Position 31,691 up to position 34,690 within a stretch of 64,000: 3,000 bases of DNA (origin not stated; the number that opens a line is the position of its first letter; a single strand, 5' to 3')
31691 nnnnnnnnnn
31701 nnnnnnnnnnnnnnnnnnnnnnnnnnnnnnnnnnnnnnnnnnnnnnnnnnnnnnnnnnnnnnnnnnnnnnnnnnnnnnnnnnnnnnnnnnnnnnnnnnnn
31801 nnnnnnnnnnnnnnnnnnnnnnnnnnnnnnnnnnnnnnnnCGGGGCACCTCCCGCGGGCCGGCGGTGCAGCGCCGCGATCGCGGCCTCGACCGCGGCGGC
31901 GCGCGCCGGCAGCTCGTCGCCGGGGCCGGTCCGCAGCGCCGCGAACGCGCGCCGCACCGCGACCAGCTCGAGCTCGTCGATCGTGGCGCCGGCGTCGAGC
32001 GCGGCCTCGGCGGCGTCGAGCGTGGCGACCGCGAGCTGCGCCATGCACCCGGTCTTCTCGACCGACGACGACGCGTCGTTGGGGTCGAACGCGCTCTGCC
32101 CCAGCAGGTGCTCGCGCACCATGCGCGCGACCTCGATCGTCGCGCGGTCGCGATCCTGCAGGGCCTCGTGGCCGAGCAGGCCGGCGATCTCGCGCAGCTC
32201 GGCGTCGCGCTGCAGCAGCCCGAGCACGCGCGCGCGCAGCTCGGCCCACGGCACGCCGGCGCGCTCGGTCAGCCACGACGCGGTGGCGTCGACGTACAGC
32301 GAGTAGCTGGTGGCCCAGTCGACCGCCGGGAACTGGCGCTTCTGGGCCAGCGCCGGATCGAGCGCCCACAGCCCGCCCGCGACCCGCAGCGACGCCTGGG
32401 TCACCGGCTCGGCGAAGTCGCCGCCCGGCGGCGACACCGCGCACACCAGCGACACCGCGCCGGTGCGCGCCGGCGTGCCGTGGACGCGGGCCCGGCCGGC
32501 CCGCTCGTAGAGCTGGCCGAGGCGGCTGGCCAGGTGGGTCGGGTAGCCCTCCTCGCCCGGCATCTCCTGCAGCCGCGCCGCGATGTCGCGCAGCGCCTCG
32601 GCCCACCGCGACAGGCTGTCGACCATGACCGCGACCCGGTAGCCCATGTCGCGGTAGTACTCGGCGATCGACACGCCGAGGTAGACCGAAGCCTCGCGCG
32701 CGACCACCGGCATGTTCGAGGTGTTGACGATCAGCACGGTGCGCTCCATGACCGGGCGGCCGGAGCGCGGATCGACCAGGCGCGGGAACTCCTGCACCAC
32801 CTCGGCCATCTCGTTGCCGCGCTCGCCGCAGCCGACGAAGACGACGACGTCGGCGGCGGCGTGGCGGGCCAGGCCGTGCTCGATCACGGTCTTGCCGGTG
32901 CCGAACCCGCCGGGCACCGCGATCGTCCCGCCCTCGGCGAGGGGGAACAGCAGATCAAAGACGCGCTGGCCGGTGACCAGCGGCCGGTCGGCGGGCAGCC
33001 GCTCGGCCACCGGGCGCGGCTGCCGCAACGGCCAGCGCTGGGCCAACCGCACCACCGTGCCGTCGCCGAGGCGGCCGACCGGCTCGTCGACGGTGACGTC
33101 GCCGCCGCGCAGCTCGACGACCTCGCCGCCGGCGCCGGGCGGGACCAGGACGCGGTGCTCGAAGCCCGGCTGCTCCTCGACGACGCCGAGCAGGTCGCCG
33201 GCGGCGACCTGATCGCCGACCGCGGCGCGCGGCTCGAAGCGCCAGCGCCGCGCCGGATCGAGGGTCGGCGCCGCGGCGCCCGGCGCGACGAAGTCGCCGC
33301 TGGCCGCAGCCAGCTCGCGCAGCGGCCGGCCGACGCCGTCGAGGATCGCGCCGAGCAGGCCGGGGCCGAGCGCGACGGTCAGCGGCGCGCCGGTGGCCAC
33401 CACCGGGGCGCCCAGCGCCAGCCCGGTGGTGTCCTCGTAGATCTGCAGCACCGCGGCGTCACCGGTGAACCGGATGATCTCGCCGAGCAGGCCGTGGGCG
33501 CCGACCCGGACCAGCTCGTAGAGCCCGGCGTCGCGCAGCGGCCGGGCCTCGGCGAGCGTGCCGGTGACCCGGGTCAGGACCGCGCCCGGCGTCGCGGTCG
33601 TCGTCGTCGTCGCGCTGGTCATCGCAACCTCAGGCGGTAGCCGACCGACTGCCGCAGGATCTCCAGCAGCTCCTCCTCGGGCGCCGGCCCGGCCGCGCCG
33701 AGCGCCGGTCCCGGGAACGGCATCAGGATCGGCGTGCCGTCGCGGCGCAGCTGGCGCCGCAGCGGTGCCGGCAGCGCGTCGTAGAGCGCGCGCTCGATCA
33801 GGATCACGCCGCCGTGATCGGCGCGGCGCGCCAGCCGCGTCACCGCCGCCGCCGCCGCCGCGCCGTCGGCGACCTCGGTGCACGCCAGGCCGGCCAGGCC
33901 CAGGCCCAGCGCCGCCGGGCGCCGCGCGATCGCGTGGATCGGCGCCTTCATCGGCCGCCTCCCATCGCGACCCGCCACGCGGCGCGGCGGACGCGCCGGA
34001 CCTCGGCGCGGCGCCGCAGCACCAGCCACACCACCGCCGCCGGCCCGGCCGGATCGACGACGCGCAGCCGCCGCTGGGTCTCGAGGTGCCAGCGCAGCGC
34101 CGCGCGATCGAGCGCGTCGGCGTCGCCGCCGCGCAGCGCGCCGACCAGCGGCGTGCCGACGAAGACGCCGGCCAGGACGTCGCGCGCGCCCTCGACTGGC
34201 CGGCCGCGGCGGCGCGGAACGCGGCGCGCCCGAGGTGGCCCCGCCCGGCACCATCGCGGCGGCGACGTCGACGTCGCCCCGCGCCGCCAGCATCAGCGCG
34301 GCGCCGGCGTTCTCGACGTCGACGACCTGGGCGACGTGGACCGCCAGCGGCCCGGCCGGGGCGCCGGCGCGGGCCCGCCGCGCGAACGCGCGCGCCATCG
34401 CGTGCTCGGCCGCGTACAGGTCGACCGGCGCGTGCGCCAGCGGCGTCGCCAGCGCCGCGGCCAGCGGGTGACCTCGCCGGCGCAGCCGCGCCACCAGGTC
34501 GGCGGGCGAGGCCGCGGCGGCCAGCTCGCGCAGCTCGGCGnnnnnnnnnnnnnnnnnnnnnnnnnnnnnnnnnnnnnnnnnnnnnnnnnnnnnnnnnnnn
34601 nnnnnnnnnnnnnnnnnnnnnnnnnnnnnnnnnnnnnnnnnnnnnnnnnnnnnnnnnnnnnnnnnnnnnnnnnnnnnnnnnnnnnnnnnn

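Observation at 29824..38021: Complete nine-gene V/A-type ATPase operon with coupled junctions, three subunits frame-broken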

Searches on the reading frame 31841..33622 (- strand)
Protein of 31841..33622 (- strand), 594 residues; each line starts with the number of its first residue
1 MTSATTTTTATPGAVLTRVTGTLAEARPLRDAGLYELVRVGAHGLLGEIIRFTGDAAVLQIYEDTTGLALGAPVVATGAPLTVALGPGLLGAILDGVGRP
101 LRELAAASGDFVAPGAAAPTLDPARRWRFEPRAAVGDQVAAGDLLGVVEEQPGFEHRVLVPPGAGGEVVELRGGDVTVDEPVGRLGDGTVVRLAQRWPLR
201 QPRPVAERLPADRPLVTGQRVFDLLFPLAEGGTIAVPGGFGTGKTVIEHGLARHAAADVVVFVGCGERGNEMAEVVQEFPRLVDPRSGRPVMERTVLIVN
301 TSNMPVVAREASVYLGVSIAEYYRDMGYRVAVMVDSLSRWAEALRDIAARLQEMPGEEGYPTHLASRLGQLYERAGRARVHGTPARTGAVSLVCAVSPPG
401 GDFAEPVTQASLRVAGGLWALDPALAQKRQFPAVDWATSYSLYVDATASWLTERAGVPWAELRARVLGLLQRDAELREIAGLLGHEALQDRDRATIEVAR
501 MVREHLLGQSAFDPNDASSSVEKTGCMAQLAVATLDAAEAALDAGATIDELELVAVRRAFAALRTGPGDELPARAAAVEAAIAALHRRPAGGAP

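Call 7: find_related_loci(query=window:31841-33622:-, collection=genome_contigs, flank=10000)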
Query window:31841-33622:- (594 aa) in genome_contigs; peptide patterns used: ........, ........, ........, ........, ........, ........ (x = any residue, [..] = any of these).
600 stretches matched a pattern (row limit reached: there are more); 599 encode a relative of the query (tblastn E <= 1e-3); the best 80 are kept; 80 distinct loci.
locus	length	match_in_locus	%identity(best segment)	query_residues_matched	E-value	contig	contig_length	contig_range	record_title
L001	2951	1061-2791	79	9-585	0e+0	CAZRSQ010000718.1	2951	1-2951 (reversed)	MAG TPA_asm: uncultured Kofleriaceae bacterium isolate SRP287051_co2_177 genome assembly, contig: NODE_45593_length_2951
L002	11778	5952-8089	67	14-585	0e+0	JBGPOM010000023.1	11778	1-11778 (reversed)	MAG: Gemmatimonadota bacterium isolate OBJ_0618_7090110_191 k141_7593128_length_11778_cov_17.3759, whole genome shotgun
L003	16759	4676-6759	65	18-582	0e+0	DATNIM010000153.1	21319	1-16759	MAG TPA_asm: Gemmatimonadales bacterium isolate SMAG_U11373 k141_70049, whole genome shotgun sequence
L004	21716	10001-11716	63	14-585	0e+0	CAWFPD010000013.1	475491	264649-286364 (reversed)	MAG: uncultured delta proteobacterium isolate MFD05684.bin.1.356 genome assembly, contig: contig_63813, whole genome sho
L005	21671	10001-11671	64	14-569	0e+0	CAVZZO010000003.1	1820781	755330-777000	MAG: uncultured Gemmatimonadales bacterium isolate MFD01721.bin.1.83 genome assembly, contig: contig_6386, whole genome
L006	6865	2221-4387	64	16-585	0e+0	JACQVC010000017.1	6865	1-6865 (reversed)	MAG: Gemmatimonadetes bacterium isolate NC_groundwater_1453_Ag_S-0.65um_67_19 S_p65_S5_coassembly_k141_142505, whole gen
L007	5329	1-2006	63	19-578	0e+0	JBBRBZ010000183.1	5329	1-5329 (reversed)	MAG: Gemmatimonadales bacterium isolate Co_metawrap_2377 Cmw_2377_k141_24741175_length_5329_cov_12.6166, whole genome sh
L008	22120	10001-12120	61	10-590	0e+0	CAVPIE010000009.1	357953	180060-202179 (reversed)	MAG: uncultured delta proteobacterium isolate MFD09964.bin.1.42 genome assembly, contig: contig_35551, whole genome shot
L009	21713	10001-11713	50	16-586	0e+0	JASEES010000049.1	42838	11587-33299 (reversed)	MAG: Methanolinea sp. isolate Yes46-04 NODE_10-1, whole genome shotgun sequence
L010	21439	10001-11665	50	9-564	0e+0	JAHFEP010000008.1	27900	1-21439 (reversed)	MAG: Nitrospirae bacterium isolate nzgw271 NODE_1057_length_27901_cov_4.773434, whole genome shotgun sequence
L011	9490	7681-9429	50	16-594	0e+0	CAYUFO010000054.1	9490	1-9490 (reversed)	MAG TPA_asm: uncultured archaeon isolate SRP141376_co4_203 genome assembly, contig: NODE_11873_length_9490_cov_4.370005,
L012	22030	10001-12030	51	15-564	0e+0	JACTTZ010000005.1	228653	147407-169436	MAG: Methanomicrobia archaeon isolate SPRUCE.2016.33.metabat2.67 SPRUCE.2016.33_scaffold_55, whole genome shotgun sequen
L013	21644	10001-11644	50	16-564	0e+0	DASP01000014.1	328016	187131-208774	MAG TPA_asm: Methanoregulaceae archaeon UBA467 UBA467_contig_444, whole genome shotgun sequence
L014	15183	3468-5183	48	16-587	0e+0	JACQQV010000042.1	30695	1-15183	MAG: Candidatus Omnitrophota bacterium isolate NC_groundwater_1342_Ag_S-0.2um_51_121 S_p2_S4_coassembly_k141_2644890, wh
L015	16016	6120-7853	47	14-588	0e+0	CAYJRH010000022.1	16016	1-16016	MAG TPA_asm: uncultured archaeon isolate ERP125453_co1_38 genome assembly, contig: NODE_3768_length_16016_cov_23.915481,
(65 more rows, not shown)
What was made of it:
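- Closest known: Archaeal A1Ao ATP synthase. Same: Outside the Kofleriaceae/Gemmatimonadota clade, the nearest genomic A sequences include Methanomicrobia at about 50% identity, alongside bacterial sequences such as Nitrospirae (call 7).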

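Call 10: find_encoding_contigs(protein=window:31841-33622:-, flank=10000, max_places=10)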
Protein window:31841-33622:- (594 aa): no gene with exactly this product is on record in the collection.

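Call 34: search_solved_structures(query=window:31841-33622:-, max_evalue=1e-30)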
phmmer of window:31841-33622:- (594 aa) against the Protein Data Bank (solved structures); distinct sequences matched with E-value up to 1e-30: 91 (the best 60 are shown).
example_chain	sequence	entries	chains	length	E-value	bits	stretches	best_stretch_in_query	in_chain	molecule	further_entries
3m4y_A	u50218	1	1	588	9.8e-188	628.9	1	16-561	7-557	V-type ATP synthase alpha chain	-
1vdz_A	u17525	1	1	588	1.7e-187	628.1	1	16-561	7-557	A-type ATPase subunit A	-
3sdz_A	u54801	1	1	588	1.1e-186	625.5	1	16-561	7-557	V-type ATP synthase alpha chain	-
3se0_A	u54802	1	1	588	1.1e-186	625.5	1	16-561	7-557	V-type ATP synthase alpha chain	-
3qia_A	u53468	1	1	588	1.2e-186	625.3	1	16-561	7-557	V-type ATP synthase alpha chain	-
3qjy_A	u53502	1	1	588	1.2e-186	625.3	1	16-561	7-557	V-type ATP synthase alpha chain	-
3i4l_A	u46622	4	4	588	1.9e-186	624.6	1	16-561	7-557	A-TYPE ATP SYNTHASE CATALYTIC SUBUNIT A | V-type ATP synthase alpha chain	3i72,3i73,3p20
3ikj_A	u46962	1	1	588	3.3e-186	623.8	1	16-561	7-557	V-type ATP synthase alpha chain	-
3nd9_A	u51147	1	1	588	1.1e-185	622.1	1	16-561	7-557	V-type ATP synthase alpha chain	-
3qg1_A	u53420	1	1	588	1.3e-185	621.9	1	16-561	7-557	V-type ATP synthase alpha chain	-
3nd8_A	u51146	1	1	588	1.8e-185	621.4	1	16-561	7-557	V-type ATP synthase alpha chain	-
3mfy_A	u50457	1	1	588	3.8e-185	620.3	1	16-561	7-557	V-type ATP synthase alpha chain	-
3a5c_A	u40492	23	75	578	1.2e-174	585.7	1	15-574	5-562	V-type ATP synthase alpha chain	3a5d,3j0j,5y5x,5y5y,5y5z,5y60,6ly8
3w3a_A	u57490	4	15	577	1.4e-174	585.4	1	15-573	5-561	V-type ATP synthase alpha chain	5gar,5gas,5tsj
7vai_A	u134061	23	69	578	7e-174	583.1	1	15-574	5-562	V-type ATP synthase alpha chain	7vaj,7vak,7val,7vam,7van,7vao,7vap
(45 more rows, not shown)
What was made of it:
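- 31838..33622 (-): Catalytic subunit A, 594 aa, intact. PDB: P. horikoshii A 629 bits, Thermus 586, E. hirae 549, F1 beta 145 (call 34).
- On V/A-type (A1Ao / bacterial V-type) rotary ATPase: The PDB ranking agrees (call 34).
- Closest known: Thermus thermophilus V/A-ATPase. Same: A scores 586 bits (call 34).
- Closest known: Enterococcus hirae Na+-translocating V-ATPase. Same: The core order I-K-E-C-(F)-A-B-D. A scores 549 bits (call 34).
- Closest known: Archaeal A1Ao ATP synthase. Same: It is the highest-scoring solved A subunit (629 bits, call 34).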

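Call 39: list_cluster_members(proteins=[P0122, window:35551-35766:-, window:31841-33622:-])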
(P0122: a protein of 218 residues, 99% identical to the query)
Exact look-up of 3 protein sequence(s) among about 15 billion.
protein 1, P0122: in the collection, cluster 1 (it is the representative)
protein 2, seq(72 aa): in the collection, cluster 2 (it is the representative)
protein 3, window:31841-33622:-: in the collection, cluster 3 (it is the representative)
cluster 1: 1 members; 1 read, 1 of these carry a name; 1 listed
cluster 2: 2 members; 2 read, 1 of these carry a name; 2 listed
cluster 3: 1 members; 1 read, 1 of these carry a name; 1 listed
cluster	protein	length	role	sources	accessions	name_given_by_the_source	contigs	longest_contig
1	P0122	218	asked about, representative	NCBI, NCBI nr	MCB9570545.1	MAG: hypothetical protein H6709_00490 [Kofleriaceae bacterium] | hypothetical protein [Kofleriaceae bacterium]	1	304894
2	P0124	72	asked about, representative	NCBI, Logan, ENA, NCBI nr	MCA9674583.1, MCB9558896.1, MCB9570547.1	MAG: ATPase [Kofleriaceae bacterium] | ATPase [Myxococcales bacterium]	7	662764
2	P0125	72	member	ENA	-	-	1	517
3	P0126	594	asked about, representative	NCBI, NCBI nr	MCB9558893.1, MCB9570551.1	MAG: V-type ATP synthase subunit A [Kofleriaceae bacterium] | V-type ATP synthase subunit A [Kofleriaceae bacterium]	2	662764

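Call 54: search_protein_families(library=ncbifam, proteins=[window:31841-33622:-], max_evalue=0.01)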
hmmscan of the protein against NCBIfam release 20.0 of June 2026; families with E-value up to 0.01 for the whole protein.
window:31841-33622:- (594 aa): 33 families (the best 25 are shown)
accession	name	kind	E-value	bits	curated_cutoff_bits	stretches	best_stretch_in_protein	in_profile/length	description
NF003220.0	PRK04192.1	subfamily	5.4e-215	715.2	470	1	15-577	6-571/588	V-type ATP synthase subunit A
TIGR01043.1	ATP_syn_A_arch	equivalog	1.9e-214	713.4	972.15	1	16-582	5-575/580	ATP synthase subunit A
NF011287.0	PRK14698.1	equivalog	8.5e-183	610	1238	2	245-564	670-989/1017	V-type ATP synthase subunit A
TIGR01042.1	V-ATPase_V1_A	equivalog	1.3e-175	585.4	779.9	1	16-549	5-545/591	V-type ATPase subunit A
TIGR02546.1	III_secr_ATP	equivalog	2.5e-54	184.6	604.75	2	197-447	111-348/423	type III secretion system ATPase SctN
TIGR03498.1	FliI_clade3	equivalog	1.2e-51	175.7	587.45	2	189-449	97-346/418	flagellar protein export ATPase FliI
TIGR03496.1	FliI_clade1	equivalog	1.3e-51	175.7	619.1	2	189-522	94-409/414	flagellar protein export ATPase FliI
TIGR01026.1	fliI_yscN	subfamily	4.2e-51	174.1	379.5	2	202-447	135-365/440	FliI/YscN family ATPase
TIGR03497.1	FliI_clade2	equivalog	5e-49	167.4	629.8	2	195-443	100-335/413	flagellar protein export ATPase FliI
NF005295.0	PRK06820.1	equivalog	2.3e-44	152.1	690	2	152-447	93-365/440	EscN/YscN/HrcN family type III secretion system ATPase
NF006012.0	PRK08149.1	equivalog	4.1e-44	151.2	594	2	200-445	123-354/431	type III secretion system ATPase SctN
NF005391.0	PRK06936.1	equivalog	1.3e-43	149.5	657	2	188-444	118-361/439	type III secretion system ATPase SctN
NF006575.0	PRK09099.1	subfamily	3.4e-40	138.1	706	2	201-444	136-364/443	type III secretion system ATPase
TIGR01039.1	atpD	equivalog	1.3e-38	133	462.85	1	191-509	103-405/462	F0F1 ATP synthase subunit beta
NF003235.0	PRK04196.1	subfamily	4.3e-38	131.2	349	2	215-514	129-421/462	V-type ATP synthase subunit B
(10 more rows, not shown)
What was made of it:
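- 31838..33622 (-): NF003220 715 bits, cut-off 470 (call 54).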

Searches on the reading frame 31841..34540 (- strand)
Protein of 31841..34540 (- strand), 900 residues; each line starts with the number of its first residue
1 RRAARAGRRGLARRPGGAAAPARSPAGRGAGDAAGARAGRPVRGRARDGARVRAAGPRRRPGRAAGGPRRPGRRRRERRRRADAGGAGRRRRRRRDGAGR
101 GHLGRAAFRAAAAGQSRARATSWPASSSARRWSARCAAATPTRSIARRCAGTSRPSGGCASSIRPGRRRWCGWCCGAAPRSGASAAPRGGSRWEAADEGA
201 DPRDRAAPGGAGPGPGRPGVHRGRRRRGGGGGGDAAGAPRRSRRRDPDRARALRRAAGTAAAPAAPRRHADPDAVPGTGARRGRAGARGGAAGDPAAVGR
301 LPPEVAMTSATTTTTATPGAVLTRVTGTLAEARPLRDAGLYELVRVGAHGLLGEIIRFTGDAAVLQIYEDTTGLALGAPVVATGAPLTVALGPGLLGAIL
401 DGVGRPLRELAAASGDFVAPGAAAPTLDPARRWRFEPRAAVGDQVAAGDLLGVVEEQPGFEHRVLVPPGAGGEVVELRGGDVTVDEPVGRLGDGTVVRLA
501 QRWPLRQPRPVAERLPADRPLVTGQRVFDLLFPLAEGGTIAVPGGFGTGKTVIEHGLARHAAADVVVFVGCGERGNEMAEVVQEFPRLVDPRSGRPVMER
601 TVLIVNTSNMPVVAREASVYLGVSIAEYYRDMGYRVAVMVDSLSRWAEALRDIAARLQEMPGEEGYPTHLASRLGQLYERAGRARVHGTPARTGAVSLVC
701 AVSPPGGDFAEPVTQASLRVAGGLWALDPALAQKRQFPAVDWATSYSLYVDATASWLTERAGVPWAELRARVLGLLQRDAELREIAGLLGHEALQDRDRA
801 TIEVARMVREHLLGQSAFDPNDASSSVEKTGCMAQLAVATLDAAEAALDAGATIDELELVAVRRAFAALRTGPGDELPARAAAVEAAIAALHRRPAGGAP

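Call 5: search_protein_families(library=pfam, proteins=[window:31841-34540:-], max_evalue=0.01)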
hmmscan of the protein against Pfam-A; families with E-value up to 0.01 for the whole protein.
window:31841-34540:- (900 aa): 4 families
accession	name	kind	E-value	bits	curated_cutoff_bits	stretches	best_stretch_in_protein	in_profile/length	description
PF00006.31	ATP-synt_ab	-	2.6e-69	233.6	29.5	1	524-747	1-213/213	ATP synthase alpha/beta family, nucleotide-binding domain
PF16886.11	ATP-synt_ab_Xtn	-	1.4e-19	70.1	25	1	425-506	2-88/88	ATPsynthase alpha/beta subunit barrel-sandwich domain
PF22919.1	ATP-synt_VA_C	-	5e-14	52.6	24.7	1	759-856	6-99/101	C-terminal domain of V and A type ATP synthase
PF02874.29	ATP-synt_ab_N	-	2e-10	41.5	20.9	1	323-384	2-69/69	ATP synthase alpha/beta family, beta-barrel domain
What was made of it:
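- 31838..33622 (-): Pfam ATP-synt_ab_N, ATP-synt_ab_Xtn (the V/A-specific insert), ATP-synt_ab and ATP-synt_VA_C (call 5).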

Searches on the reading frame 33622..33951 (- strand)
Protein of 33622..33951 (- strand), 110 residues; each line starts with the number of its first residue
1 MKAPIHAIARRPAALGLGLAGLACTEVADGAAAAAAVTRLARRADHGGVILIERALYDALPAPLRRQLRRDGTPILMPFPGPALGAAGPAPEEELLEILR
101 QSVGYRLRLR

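Call 12: find_encoding_contigs(protein=window:33622-33951:-, flank=10000, max_places=10)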
Protein seq(110 aa) (110 aa): 1 contig read that carries it; 1 place shown.
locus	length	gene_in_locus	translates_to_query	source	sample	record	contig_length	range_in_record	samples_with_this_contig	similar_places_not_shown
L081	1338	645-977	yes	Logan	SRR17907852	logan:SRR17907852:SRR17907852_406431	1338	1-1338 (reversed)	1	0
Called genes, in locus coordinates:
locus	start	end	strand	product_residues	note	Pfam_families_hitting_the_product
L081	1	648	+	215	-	?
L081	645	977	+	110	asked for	PF01990:ATP-synt_F (weak)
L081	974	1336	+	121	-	?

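Call 54: search_protein_families(library=ncbifam, proteins=[window:33622-33951:-], max_evalue=0.01)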
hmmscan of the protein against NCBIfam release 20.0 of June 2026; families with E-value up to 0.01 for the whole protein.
window:33622-33951:- (110 aa): 1 family
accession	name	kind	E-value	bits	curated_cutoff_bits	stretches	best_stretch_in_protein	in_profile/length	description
NF002577.0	PRK02228.1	equivalog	0.0079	16.8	112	1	8-104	7-96/101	V-type ATP synthase subunit F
